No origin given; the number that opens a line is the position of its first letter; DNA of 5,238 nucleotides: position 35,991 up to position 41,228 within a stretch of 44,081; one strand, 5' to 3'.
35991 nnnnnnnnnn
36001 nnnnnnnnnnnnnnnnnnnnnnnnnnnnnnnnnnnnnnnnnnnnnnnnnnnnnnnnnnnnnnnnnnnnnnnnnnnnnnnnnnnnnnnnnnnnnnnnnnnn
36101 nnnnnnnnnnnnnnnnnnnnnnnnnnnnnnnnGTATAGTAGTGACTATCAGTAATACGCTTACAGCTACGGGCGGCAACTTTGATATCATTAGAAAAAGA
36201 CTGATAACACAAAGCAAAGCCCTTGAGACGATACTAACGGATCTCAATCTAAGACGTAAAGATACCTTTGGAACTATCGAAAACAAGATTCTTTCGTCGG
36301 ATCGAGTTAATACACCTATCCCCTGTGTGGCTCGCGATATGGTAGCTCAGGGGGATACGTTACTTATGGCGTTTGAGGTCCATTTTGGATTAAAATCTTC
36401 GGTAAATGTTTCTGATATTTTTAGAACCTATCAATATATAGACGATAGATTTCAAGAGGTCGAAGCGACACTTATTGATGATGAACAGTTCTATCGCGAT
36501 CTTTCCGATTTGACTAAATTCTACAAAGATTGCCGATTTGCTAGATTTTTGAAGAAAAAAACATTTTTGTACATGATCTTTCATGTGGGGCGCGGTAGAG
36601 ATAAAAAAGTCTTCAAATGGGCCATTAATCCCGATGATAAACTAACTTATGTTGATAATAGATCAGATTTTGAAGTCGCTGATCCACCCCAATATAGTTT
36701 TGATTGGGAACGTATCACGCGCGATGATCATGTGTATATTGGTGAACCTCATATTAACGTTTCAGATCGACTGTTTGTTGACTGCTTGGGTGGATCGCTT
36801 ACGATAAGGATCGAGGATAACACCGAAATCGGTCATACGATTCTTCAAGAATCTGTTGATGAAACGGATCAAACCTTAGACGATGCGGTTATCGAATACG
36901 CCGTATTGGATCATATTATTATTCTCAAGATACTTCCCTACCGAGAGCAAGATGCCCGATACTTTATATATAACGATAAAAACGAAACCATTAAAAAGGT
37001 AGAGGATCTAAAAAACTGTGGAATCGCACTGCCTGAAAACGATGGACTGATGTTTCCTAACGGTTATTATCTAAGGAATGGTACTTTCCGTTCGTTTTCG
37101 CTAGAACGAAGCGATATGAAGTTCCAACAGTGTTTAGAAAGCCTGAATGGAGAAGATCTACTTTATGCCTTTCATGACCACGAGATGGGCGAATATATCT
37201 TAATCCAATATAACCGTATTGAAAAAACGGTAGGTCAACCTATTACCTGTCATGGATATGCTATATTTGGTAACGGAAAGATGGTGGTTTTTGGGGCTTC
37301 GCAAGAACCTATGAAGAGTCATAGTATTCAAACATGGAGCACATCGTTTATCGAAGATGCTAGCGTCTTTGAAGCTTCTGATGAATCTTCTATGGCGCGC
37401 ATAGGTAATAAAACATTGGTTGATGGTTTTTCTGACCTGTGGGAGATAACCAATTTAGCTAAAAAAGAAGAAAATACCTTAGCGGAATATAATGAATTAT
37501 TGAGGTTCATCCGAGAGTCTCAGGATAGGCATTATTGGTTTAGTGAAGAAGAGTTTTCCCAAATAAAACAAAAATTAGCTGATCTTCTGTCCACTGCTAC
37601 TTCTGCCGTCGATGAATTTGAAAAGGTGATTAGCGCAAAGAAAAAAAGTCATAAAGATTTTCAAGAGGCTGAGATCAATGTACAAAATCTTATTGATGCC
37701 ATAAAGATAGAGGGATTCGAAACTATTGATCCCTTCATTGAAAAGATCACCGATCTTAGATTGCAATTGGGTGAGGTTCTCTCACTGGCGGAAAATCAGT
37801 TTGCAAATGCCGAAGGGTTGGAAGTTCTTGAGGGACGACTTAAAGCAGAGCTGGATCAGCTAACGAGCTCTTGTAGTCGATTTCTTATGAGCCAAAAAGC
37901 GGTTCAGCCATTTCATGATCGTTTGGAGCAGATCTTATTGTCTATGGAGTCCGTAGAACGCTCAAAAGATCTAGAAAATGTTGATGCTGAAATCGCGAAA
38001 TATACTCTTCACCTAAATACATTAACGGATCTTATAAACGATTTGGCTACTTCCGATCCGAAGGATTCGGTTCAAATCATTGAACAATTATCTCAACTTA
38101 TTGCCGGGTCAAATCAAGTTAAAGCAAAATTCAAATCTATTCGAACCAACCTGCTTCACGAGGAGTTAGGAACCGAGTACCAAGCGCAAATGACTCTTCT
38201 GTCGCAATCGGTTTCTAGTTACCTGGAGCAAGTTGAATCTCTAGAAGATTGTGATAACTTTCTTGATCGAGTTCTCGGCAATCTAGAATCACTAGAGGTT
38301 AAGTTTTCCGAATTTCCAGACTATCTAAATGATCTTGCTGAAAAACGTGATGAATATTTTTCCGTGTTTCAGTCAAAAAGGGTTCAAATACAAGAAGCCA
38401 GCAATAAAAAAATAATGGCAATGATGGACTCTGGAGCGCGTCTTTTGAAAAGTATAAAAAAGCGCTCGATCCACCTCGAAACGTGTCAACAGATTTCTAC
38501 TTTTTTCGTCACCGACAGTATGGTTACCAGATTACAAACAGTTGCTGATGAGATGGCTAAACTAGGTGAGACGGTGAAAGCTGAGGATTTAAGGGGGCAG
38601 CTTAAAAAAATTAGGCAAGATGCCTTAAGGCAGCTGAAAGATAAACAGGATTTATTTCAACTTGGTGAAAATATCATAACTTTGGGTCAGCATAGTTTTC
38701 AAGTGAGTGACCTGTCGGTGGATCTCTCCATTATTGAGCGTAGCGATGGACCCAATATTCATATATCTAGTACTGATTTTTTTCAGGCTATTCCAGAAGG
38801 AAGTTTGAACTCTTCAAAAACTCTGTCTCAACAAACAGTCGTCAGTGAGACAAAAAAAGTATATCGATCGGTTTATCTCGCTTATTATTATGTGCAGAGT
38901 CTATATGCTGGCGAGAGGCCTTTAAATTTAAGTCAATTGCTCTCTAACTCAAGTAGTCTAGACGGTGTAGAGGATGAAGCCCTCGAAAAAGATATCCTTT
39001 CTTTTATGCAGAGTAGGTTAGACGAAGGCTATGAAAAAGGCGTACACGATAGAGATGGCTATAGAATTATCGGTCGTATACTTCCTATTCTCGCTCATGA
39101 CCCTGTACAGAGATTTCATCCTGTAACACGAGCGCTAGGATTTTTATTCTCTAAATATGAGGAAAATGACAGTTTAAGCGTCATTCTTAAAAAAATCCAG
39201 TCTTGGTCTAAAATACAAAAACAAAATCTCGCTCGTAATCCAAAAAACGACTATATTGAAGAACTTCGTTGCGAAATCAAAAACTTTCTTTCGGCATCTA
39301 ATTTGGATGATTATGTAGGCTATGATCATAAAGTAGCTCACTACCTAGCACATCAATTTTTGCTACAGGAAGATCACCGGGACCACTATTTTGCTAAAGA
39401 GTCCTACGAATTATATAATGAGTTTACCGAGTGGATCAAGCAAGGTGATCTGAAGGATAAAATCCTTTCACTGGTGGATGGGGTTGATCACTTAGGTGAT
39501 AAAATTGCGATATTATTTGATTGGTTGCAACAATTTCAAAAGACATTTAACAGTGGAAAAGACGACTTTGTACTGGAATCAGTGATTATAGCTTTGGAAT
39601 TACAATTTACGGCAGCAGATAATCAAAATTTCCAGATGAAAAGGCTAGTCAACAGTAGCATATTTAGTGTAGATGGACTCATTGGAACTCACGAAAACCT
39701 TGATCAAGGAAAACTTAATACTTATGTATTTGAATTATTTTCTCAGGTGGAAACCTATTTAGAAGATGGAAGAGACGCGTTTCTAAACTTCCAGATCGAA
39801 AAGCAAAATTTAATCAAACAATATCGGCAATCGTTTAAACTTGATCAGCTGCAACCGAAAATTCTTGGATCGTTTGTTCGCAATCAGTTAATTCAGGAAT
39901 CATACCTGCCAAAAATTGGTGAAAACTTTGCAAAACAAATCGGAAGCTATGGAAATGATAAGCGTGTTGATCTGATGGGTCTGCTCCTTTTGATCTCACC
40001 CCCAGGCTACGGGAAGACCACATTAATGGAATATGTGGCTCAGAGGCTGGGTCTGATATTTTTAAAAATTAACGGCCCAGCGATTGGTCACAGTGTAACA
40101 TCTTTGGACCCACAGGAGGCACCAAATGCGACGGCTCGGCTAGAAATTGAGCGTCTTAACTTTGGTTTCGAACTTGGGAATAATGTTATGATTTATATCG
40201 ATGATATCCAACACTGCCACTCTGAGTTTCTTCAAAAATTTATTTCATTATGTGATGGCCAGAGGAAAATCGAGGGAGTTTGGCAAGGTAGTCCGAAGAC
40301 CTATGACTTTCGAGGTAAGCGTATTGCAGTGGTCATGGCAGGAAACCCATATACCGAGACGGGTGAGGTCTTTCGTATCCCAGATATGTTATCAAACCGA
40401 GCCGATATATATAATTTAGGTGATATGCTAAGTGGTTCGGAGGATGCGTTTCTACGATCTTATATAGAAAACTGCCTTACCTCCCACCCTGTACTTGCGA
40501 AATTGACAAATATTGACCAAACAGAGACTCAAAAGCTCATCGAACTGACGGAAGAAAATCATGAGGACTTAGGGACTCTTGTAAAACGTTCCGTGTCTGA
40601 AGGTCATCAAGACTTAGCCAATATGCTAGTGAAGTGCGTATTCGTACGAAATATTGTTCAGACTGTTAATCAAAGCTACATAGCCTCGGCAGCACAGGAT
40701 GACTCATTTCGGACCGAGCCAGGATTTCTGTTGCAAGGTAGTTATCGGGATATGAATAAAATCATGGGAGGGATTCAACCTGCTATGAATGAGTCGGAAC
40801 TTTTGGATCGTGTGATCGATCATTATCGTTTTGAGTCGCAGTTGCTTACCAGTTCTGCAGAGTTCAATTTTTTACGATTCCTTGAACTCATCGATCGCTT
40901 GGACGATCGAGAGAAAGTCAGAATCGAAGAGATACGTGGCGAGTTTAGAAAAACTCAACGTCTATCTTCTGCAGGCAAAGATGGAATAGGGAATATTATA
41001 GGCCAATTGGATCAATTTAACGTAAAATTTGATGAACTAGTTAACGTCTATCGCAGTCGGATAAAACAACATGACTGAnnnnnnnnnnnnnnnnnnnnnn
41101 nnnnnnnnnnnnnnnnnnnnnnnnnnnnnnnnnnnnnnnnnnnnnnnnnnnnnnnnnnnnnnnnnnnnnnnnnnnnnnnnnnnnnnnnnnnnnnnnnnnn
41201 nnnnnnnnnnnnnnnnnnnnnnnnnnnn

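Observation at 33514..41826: Four-gene operon coupling an NfeD/YqiJ-flotillin pair to a giant AAA+ ATPase and a membrane coiled-coil protein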

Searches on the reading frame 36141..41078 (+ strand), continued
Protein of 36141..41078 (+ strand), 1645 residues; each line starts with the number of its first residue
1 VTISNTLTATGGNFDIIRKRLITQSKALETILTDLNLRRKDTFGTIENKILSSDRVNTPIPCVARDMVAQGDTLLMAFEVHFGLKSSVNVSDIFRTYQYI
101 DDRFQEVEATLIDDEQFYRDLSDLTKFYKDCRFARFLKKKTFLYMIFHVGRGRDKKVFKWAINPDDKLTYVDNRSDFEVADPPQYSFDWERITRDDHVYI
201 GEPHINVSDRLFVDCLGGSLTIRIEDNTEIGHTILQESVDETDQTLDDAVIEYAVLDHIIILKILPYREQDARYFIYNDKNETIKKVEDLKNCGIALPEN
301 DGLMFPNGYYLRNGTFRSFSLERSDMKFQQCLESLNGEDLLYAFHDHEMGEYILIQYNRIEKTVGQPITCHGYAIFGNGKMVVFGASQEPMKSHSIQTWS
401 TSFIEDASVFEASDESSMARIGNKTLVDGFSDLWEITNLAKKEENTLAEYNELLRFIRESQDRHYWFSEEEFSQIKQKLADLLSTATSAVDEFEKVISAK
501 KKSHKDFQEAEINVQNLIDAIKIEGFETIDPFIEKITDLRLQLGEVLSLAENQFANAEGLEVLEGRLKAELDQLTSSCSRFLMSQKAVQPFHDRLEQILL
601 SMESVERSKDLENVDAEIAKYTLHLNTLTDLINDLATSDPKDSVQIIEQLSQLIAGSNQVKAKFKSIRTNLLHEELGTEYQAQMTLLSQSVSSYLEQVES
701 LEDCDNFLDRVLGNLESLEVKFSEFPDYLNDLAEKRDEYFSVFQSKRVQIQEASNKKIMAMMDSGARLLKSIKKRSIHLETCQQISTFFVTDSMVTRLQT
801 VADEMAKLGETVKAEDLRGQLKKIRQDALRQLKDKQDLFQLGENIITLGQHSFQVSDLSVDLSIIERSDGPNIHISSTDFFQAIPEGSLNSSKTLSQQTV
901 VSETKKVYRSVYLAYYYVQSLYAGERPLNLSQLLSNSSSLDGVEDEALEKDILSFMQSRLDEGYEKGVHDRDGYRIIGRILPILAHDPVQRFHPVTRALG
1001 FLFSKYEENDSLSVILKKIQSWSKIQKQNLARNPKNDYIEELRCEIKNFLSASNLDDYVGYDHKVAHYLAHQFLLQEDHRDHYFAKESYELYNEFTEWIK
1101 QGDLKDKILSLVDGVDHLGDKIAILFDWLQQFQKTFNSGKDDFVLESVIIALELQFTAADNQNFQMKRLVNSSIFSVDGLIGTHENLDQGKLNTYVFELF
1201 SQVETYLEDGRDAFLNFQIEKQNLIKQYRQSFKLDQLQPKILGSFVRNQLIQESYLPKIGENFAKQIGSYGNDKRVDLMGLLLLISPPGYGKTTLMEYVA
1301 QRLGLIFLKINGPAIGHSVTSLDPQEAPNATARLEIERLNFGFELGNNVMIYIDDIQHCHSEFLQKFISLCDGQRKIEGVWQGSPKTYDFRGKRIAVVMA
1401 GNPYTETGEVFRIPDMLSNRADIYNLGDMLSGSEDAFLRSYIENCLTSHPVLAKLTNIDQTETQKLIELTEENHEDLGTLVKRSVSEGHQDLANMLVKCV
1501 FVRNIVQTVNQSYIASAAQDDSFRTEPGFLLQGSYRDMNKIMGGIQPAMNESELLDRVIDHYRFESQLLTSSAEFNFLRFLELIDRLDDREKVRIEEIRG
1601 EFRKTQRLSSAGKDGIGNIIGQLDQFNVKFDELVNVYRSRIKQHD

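Call 85: get_annotated_region(hit=H1, flank=7000)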
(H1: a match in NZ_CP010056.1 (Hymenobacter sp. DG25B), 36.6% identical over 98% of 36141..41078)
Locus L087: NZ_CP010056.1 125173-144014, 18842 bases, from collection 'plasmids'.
description: Hymenobacter sp. DG25B plasmid unnamed, complete sequence
organism: Hymenobacter sp. DG25B (NCBI taxid 1385664)
taxonomy: Bacteria; Bacteroidota; Cytophagia; Cytophagales; Hymenobacteraceae; Hymenobacter; Hymenobacter sp. DG25B
host: -; source: single cell,soil; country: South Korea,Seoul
typing (MOB-suite, as given by PLSDB): non-mobilizable
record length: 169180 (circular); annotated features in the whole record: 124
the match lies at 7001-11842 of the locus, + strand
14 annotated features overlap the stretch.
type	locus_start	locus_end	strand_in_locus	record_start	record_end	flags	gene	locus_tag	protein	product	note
CDS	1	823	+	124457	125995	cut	-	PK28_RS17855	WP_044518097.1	glycoside hydrolase family 32 protein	-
CDS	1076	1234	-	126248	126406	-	-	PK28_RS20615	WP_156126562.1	hypothetical protein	-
CDS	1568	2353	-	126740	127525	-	-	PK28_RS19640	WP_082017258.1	LexA family transcriptional regulator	-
CDS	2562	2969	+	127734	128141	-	-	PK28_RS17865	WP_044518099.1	molecular chaperone Tir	-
CDS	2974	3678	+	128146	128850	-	-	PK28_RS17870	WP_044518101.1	PspA/IM30 family protein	-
CDS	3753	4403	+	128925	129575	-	-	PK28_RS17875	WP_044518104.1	DUF1449 family protein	-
CDS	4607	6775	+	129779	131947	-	-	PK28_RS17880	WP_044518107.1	hypothetical protein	-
CDS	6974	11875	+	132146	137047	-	-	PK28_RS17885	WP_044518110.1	DNA repair ATPase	-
CDS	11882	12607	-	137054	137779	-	-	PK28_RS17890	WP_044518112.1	LytTR family DNA-binding domain-containing protein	-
CDS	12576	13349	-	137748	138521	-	-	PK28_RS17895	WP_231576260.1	histidine kinase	GO:0000160 - phosphorelay signal transduction system [Evidence IEA]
CDS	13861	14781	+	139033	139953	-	-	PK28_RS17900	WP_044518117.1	ABC transporter ATP-binding protein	-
CDS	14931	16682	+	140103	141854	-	-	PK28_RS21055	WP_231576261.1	hypothetical protein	-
CDS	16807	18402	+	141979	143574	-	-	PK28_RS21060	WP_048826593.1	M1 family aminopeptidase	-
CDS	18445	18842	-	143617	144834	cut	-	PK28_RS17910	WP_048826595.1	ATP-binding protein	-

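Call 89: search_protein_families(library=pfam, proteins=[L004:2-1330:+, L011:184-663:+, L011:818-1258:+, L023:8592-9026:+, L023:9139-9702:+, L019:7646-8233:+, L019:8407-8730:+, L019:7328-7627:+, L023:6233-8371:-, L086:5210-5863:+], max_evalue=0.01)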
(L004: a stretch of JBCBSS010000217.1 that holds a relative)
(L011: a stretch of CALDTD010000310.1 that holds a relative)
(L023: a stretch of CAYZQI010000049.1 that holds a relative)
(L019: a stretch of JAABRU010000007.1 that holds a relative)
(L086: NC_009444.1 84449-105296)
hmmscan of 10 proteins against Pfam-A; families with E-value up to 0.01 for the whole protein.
L004:2-1330:+ (442 aa): 2 families
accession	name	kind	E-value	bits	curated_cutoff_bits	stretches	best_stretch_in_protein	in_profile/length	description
PF04087.19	DUF389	-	8e-46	155.9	23.9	1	45-181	1-137/137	Domain of unknown function (DUF389)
PF22765.1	DUF7010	-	0.0074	16.6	27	0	15-88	21-90/172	Family of unknown function (DUF7010)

L011:184-663:+ (159 aa): 0 families

L011:818-1258:+ (146 aa): 2 families
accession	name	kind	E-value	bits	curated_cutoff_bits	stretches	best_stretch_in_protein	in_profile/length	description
PF04480.18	DUF559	-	3.7e-27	94.8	20.6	1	26-134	3-107/109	Protein of unknown function (DUF559)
PF18741.7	MTES_1575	-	0.0022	18.4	38.2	1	71-132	25-93/96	REase_MTES_1575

L023:8592-9026:+ (144 aa): 1 family
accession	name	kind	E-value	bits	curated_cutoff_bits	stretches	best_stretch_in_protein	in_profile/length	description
PF09917.15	DUF2147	-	1.3e-29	103.5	27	1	28-141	1-111/112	Uncharacterized protein conserved in bacteria (DUF2147)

L023:9139-9702:+ (187 aa): 0 families

L019:7646-8233:+ (195 aa): 0 families

L019:8407-8730:+ (107 aa): 1 family
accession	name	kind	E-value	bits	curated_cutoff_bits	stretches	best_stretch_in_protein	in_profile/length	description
PF14076.12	DUF4258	-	2.1e-13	50.8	25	1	19-92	1-71/71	Domain of unknown function (DUF4258)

L019:7328-7627:+ (99 aa): 0 families

L023:6233-8371:- (712 aa): 3 families
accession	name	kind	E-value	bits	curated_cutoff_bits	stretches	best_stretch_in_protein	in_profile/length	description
PF07695.17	7TMR-DISM_7TM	-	3.8e-28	99.3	29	1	189-391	2-205/205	7TM diverse intracellular signalling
PF07228.17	SpoIIE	-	3.9e-19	69.8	25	1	517-711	7-190/192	Stage II sporulation protein E (SpoIIE)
PF07696.17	7TMR-DISMED2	-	1.4e-05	25.5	22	1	79-164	39-125/136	7TMR-DISM extracellular 2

L086:5210-5863:+ (217 aa): 0 families

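Call 94: get_annotated_region(hit=H5, flank=8000)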
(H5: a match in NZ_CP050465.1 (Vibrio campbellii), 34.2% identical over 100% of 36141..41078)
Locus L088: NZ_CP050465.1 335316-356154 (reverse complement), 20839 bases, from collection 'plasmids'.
description: Vibrio campbellii strain LJC015 plasmid unnamed1, complete sequence
organism: Vibrio campbellii (NCBI taxid 680)
taxonomy: Bacteria; Pseudomonadota; Gammaproteobacteria; Vibrionales; Vibrionaceae; Vibrio; Vibrio campbellii
host: -; source: single cell,seawater; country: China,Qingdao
typing (MOB-suite, as given by PLSDB): non-mobilizable
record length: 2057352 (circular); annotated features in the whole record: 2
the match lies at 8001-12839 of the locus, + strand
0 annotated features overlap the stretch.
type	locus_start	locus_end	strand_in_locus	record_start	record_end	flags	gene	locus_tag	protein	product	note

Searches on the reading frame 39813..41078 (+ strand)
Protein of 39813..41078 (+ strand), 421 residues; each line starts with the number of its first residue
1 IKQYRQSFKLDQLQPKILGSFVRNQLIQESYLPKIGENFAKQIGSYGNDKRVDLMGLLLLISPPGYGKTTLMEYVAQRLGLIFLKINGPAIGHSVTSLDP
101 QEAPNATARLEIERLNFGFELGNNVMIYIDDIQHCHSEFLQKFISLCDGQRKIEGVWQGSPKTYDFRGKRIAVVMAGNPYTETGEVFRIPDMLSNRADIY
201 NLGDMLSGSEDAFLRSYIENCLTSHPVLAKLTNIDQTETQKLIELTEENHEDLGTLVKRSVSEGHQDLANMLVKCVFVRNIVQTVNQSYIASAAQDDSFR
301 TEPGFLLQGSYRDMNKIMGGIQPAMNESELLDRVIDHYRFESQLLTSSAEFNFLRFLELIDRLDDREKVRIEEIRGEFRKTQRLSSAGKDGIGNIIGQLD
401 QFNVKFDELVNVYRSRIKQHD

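Call 38: search_solved_structures(query=A2, max_evalue=1, show_alignments=2)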
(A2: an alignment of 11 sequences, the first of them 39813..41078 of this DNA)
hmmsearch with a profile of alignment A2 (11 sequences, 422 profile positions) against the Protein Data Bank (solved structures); distinct sequences matched with E-value up to 1: 112 (the best 60 are shown).
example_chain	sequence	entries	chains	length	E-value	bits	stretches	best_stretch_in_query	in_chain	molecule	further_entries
7wub_C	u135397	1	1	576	1.1e-05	27.6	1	58-96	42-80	Transitional endoplasmic reticulum ATPase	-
7wub_D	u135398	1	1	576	1.1e-05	27.6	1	58-96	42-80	Transitional endoplasmic reticulum ATPase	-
6mck_A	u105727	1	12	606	1.3e-05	27.4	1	58-96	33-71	Transitional endoplasmic reticulum ATPase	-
9bji_A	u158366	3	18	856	1.5e-05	27.2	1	58-91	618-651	Nuclear valosin-containing protein-like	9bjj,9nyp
7rlj_A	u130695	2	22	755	1.7e-05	27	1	58-96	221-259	Transitional endoplasmic reticulum ATPase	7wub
8yka_A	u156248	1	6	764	1.8e-05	26.9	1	58-96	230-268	Transitional endoplasmic reticulum ATPase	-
5c18_A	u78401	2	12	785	1.9e-05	26.8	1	58-96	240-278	Transitional endoplasmic reticulum ATPase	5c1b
7y4w_A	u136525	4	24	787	1.9e-05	26.8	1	58-96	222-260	Transitional endoplasmic reticulum ATPase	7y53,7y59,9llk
7lmy_A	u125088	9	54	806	2e-05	26.8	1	58-96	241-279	Transitional endoplasmic reticulum ATPase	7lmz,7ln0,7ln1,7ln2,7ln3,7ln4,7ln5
5c19_A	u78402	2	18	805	2e-05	26.7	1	58-96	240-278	Transitional endoplasmic reticulum ATPase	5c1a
7rlh_A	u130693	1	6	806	2.1e-05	26.7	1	58-96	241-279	Transitional endoplasmic reticulum ATPase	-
9yrc_A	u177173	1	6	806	2.1e-05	26.7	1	58-96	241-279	Transitional endoplasmic reticulum ATPase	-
10qq_A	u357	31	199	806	2.1e-05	26.7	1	58-96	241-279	Transitional endoplasmic reticulum ATPase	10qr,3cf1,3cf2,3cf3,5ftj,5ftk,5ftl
7l5w_A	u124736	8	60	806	2.1e-05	26.7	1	58-96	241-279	Transitional endoplasmic reticulum ATPase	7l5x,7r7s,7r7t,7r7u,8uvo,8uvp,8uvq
7k57_A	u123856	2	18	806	2.1e-05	26.7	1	58-96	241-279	Transitional endoplasmic reticulum ATPase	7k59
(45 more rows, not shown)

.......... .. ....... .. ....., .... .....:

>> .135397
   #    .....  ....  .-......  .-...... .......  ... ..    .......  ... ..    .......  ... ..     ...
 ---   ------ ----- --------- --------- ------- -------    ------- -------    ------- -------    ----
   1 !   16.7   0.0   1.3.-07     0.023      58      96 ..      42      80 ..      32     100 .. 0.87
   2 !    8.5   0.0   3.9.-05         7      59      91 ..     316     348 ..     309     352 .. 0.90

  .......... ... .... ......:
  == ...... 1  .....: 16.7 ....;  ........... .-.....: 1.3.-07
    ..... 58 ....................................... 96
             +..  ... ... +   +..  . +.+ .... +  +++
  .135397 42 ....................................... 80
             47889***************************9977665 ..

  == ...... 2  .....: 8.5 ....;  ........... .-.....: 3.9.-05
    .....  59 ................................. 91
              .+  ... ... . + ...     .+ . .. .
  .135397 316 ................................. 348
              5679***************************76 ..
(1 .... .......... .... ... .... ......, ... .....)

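Call 50: predict_structure(alignment_id=A2)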
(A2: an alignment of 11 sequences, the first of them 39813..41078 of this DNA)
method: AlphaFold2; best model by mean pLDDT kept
length: 421 residues; sequences in the alignment: 11
mean_pLDDT: 77.6   pTM: 0.69
mean pLDDT of the five models: 77.6, 76.2, 72.5, 71.3, 70.1
residues with pLDDT >= 90: 98; 70-90: 222; 50-70: 72; < 50: 29
segments of 3 or more residues with pLDDT < 50: 15-19, 48-51, 252-261, 387-390
pLDDT, mean of each block of 10 residues (from residue 1): 53 51 69 73 58 68 78 81 91 92 94 94 89 91 80 90 88 86 74 84 78 79 76 71 70 49 64 88 87 74 83 83 84 90 73 92 93 88 58 57 76 70 48
secondary structure, 60 per line:
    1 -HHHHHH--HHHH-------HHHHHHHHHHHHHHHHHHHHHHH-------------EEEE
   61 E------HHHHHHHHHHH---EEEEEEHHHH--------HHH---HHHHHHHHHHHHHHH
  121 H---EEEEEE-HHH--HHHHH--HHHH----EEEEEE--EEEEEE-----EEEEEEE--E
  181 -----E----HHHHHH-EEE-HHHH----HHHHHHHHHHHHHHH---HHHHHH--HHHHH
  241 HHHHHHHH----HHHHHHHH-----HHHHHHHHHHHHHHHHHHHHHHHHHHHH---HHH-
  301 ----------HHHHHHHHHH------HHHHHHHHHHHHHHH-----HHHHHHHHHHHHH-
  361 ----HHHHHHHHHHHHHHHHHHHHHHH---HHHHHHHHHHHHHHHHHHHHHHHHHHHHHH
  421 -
elements in order: H2-7 H10-13 H21-43 E57-61 H68-78 E82-87 H88-91 H106-121 E125-130 H137-141 H144-147 E152-157 E160-165 E171-177 H191-196 E198-200 H202-205 H210-224 H228-233 H236-248 H253-260 H266-293 H311-320 H327-341 H347-359 H365-387 H391-420
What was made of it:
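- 40692..41075 (+): g3 residues ~1518-1645: conserved C-terminal helical domain. The region is helical in the model (call 50).
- On MoxR-type AAA+ ATPase: The hairpin lies at E152-157/E160-165, between the Walker B and sensor-1 strands (call 50).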

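Call 53: fold_search(model_id=the predicted structure, library=pdb)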
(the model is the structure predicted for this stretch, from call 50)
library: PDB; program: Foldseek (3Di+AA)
matches with E <= 10: 1282; with E <= 0.001: 465
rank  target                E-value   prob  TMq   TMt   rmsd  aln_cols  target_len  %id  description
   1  6l1q_A                3.1e-06  1.00  0.38  0.55   8.3       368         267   11  Crystal structure of AfCbbQ2, a MoxR AAA+-ATPase and CbbQO-type Rubisco activase from Acidithiobacillus ferrooxidans (released 2019-12-18)
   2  4fdg_A                5.1e-06  1.00  0.29  0.22  19.0       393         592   13  Crystal Structure of an Archaeal MCM Filament (released 2013-03-06)
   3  9qh4_A                7.3e-06  1.00  0.37  0.57   8.8       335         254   14  NorQ hexamer from Paracoccus denitrificans (released 2026-03-25)
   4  6mat_A                7.3e-06  1.00  0.29  0.22  17.2       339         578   14  Cryo-EM structure of the essential ribosome assembly AAA-ATPase Rix7 (released 2019-02-06)
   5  7v3u_7                7.7e-06  1.00  0.24  0.15  19.9       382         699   14  Cryo-EM structure of MCM double hexamer with structured Mcm4-NSD (released 2022-04-13)
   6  9qh4_F                8.0e-06  1.00  0.35  0.54   9.2       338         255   14  NorQ hexamer from Paracoccus denitrificans (released 2026-03-25)
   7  8efv_B                8.5e-06  1.00  0.31  0.39  11.2       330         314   14  Structure of single homo-hexameric Holliday junction ATP-dependent DNA helicase RuvB motor (released 2023-05-10)
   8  6mat_E                9.8e-06  1.00  0.29  0.23  17.0       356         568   14  Cryo-EM structure of the essential ribosome assembly AAA-ATPase Rix7 (released 2019-02-06)
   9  9qh8_A                2.0e-05  1.00  0.35  0.53   9.1       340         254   13  reduced NorQ-NorD VWA domain complex from Paracoccus denitrificans (released 2026-03-25)
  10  7uiy_C                2.0e-05  1.00  0.26  0.20  10.2       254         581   16  ClpAP complex bound to ClpS N-terminal extension, class IIIa (released 2022-10-26)
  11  7pbl_A                2.2e-05  1.00  0.32  0.41   8.5       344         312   12  RuvAB branch migration motor complexed to the Holliday junction - RuvB AAA+ state s1 [t2 dataset] (released 2022-09-14)
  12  7x5b                  2.2e-05  1.00  0.32  0.40  11.0       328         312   13  Crystal structure of RuvB (released 2023-03-08)
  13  8efv_A                2.3e-05  1.00  0.30  0.37  11.5       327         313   16  Structure of single homo-hexameric Holliday junction ATP-dependent DNA helicase RuvB motor (released 2023-05-10)
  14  6mii_A                2.3e-05  1.00  0.27  0.21  18.7       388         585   13  Crystal structure of minichromosome maintenance protein MCM/DNA complex (released 2019-07-24)
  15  8rig_7                2.3e-05  1.00  0.22  0.15  19.9       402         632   14  Cryo-EM structure of an MCM helicase single hexamer loaded onto dsDNA. (released 2025-01-01)
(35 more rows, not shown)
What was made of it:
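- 39981..40691 (+): g3 residues ~1281-1517: MoxR-type AAA+ module (Walker A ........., Walker B IDDIQH, beta-hairpin before sensor 1, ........, NRAD). Foldseek also ranks CbbQ first (call 53).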
